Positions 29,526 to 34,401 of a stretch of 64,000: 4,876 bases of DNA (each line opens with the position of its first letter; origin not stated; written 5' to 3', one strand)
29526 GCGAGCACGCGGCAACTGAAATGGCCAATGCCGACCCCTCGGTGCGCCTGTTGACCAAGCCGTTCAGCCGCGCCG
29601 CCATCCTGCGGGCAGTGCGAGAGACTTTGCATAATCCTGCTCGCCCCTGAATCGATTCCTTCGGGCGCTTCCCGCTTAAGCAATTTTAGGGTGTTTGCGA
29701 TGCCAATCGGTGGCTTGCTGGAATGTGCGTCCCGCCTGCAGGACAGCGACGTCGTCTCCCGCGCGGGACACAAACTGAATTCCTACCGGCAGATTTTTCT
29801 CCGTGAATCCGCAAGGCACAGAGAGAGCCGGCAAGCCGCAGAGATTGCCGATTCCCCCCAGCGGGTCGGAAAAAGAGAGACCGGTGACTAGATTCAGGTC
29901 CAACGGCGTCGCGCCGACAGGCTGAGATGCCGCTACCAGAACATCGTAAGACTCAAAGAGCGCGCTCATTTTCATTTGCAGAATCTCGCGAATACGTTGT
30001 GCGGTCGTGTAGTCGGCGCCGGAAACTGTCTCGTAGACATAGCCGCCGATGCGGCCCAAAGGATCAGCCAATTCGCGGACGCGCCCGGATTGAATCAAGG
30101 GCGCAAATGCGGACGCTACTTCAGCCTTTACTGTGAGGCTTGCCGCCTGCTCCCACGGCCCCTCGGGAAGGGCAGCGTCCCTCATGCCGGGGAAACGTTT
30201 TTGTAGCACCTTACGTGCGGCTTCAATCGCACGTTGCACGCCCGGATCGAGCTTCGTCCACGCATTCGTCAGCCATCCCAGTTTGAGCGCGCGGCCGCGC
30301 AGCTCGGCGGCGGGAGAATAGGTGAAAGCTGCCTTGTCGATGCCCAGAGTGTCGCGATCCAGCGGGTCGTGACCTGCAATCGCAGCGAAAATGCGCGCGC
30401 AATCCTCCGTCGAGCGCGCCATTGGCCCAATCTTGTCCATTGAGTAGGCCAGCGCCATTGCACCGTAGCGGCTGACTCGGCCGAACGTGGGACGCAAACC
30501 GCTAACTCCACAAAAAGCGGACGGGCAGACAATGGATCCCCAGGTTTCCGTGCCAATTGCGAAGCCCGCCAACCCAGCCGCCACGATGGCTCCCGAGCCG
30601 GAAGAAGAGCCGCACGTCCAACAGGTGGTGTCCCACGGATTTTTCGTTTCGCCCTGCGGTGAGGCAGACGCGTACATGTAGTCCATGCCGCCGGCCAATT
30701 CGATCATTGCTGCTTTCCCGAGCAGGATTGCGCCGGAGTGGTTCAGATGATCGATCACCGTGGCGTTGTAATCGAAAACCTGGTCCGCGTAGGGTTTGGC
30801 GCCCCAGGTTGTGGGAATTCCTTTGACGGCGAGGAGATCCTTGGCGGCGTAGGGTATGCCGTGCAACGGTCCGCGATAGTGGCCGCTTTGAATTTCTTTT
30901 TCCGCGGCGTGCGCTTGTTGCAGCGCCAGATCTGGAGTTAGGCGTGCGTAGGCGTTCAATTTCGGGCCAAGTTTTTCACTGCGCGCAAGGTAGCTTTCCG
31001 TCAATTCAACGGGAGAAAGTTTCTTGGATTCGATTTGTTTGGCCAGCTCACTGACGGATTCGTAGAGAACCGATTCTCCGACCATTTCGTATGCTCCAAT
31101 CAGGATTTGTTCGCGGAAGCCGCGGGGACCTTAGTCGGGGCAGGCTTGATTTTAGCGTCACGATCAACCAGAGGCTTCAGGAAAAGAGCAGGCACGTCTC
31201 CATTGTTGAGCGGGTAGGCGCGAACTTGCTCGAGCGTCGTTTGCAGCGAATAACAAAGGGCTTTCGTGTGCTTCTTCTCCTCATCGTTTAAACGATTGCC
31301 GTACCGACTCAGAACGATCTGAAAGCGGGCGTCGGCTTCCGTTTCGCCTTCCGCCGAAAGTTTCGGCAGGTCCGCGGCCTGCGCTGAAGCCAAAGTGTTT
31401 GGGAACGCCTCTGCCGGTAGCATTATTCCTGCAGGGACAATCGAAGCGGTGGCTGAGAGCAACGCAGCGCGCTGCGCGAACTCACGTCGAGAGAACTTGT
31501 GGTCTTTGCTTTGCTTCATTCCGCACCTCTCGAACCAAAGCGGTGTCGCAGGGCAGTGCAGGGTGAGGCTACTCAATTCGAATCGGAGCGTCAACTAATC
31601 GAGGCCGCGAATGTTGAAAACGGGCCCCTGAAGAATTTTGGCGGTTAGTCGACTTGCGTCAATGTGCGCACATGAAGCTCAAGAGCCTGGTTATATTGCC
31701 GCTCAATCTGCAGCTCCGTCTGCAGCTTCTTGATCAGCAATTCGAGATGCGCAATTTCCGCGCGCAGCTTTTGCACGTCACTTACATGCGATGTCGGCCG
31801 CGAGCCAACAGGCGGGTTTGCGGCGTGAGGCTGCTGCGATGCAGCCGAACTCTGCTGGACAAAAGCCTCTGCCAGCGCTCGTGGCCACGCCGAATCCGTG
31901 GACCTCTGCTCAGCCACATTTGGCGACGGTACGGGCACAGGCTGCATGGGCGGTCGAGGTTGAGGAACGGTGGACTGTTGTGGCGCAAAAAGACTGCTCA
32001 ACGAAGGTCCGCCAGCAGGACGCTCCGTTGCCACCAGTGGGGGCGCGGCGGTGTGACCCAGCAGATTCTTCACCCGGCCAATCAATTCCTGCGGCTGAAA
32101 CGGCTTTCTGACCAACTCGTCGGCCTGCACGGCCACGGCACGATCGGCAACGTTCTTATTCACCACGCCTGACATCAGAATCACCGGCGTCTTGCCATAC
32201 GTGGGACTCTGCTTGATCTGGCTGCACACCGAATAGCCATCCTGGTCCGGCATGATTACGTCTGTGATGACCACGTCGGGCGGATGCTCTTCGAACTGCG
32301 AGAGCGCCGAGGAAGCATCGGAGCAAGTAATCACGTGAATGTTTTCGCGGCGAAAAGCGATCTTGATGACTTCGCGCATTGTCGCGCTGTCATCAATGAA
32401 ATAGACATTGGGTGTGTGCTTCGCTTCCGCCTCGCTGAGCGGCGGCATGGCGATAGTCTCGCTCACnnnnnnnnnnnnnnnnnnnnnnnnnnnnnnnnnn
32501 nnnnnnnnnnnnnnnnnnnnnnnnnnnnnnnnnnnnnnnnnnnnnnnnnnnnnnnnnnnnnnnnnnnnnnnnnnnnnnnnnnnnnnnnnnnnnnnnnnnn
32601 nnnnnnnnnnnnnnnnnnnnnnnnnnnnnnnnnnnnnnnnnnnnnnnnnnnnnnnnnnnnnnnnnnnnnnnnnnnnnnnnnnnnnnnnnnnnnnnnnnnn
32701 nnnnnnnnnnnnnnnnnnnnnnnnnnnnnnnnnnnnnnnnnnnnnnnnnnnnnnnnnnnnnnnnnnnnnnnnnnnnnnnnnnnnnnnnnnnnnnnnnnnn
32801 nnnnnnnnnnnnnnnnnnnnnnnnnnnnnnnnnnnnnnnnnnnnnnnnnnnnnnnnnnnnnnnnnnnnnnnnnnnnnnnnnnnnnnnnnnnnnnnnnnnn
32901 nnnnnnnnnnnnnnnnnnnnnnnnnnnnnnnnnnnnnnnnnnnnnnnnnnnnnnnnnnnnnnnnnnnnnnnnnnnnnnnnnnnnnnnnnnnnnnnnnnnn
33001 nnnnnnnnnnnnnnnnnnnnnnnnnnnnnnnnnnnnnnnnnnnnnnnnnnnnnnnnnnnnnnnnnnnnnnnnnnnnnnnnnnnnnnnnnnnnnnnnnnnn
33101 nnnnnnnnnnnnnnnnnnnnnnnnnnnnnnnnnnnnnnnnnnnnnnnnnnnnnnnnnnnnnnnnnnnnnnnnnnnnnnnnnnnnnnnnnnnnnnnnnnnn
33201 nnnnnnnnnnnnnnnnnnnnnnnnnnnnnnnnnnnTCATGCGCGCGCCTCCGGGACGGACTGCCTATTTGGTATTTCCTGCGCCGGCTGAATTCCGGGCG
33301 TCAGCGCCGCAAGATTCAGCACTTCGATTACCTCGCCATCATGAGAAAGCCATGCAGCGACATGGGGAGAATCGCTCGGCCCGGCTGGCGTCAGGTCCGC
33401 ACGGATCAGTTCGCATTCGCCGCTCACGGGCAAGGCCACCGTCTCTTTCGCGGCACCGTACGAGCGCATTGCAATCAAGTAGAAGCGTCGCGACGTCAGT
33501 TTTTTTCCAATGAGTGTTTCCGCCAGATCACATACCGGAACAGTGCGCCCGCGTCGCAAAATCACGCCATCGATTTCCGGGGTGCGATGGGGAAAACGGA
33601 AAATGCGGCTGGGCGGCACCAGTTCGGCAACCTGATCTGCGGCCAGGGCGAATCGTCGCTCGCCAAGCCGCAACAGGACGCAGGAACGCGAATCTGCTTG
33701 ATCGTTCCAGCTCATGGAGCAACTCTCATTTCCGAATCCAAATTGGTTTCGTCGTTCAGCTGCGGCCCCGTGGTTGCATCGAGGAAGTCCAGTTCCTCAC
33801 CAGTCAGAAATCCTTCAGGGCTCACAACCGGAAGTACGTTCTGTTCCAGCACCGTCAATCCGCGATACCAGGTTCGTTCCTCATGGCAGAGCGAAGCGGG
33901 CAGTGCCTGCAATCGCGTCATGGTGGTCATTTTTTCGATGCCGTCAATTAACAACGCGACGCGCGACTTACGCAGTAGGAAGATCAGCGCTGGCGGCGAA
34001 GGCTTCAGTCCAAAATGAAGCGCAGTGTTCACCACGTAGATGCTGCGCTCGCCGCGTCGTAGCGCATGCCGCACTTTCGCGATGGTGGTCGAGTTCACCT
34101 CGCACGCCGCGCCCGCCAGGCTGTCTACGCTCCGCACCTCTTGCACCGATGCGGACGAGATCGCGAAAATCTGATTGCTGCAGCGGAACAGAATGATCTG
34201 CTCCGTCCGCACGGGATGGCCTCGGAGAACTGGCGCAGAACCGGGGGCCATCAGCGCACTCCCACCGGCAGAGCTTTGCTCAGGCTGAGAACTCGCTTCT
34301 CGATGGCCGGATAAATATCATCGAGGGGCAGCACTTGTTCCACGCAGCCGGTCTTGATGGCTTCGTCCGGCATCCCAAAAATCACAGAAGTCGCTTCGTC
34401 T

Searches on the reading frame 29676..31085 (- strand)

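Call 41: search_protein_families(library=pfam, proteins=[window:29676-31085:-], max_evalue=0.001)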
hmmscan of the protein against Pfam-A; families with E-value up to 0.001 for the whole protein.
window:29676-31085:- (469 aa): 1 family
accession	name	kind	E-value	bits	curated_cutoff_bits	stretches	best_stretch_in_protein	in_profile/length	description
PF01425.27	Amidase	-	1.5e-92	311.4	27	1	27-449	1-445/445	Amidase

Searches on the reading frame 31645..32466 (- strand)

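Call 41: search_protein_families(library=pfam, proteins=[window:31645-32466:-], max_evalue=0.001)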
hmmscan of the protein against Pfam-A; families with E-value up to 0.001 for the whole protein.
window:31645-32466:- (273 aa): 1 family
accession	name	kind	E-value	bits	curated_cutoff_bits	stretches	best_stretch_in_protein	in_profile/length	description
PF00072.30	Response_reg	-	1.6e-24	86.6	30.2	1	22-132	2-110/111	Response regulator receiver domain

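Call 84: search_protein_families(library=pfam, proteins=[window:31645-32466:-], max_evalue=0.01)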
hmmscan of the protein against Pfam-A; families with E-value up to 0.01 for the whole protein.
window:31645-32466:- (273 aa): 1 family
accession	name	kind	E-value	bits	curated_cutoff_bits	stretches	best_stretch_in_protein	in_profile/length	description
PF00072.30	Response_reg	-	1.6e-24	86.6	30.2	1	22-132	2-110/111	Response regulator receiver domain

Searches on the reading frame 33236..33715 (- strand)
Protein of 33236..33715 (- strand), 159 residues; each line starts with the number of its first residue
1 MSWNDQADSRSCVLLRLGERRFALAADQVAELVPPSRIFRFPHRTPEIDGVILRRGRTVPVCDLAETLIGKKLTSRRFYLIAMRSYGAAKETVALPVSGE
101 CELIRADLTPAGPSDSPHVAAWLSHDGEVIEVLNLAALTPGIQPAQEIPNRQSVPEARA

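Call 41: search_protein_families(library=pfam, proteins=[window:33236-33715:-], max_evalue=0.001)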
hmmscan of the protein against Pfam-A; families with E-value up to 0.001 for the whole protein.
window:33236-33715:- (159 aa): 1 family
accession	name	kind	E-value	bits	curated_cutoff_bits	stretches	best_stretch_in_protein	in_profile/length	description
PF01584.24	CheW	-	9.6e-16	58.1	23.5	1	12-138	2-133/138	CheW-like domain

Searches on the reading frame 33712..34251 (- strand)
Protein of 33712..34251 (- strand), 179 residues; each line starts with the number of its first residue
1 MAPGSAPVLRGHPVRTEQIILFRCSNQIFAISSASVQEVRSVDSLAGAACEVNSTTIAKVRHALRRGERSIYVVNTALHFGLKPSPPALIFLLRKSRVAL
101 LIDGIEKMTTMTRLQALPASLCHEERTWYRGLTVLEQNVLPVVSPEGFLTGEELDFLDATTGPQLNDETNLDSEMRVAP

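Call 41: search_protein_families(library=pfam, proteins=[window:33712-34251:-], max_evalue=0.001)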
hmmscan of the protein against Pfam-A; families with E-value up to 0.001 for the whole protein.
window:33712-34251:- (179 aa): 1 family
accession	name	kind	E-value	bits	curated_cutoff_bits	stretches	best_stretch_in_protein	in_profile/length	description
PF01584.24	CheW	-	4.1e-08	33.4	23.5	1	18-150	1-135/138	CheW-like domain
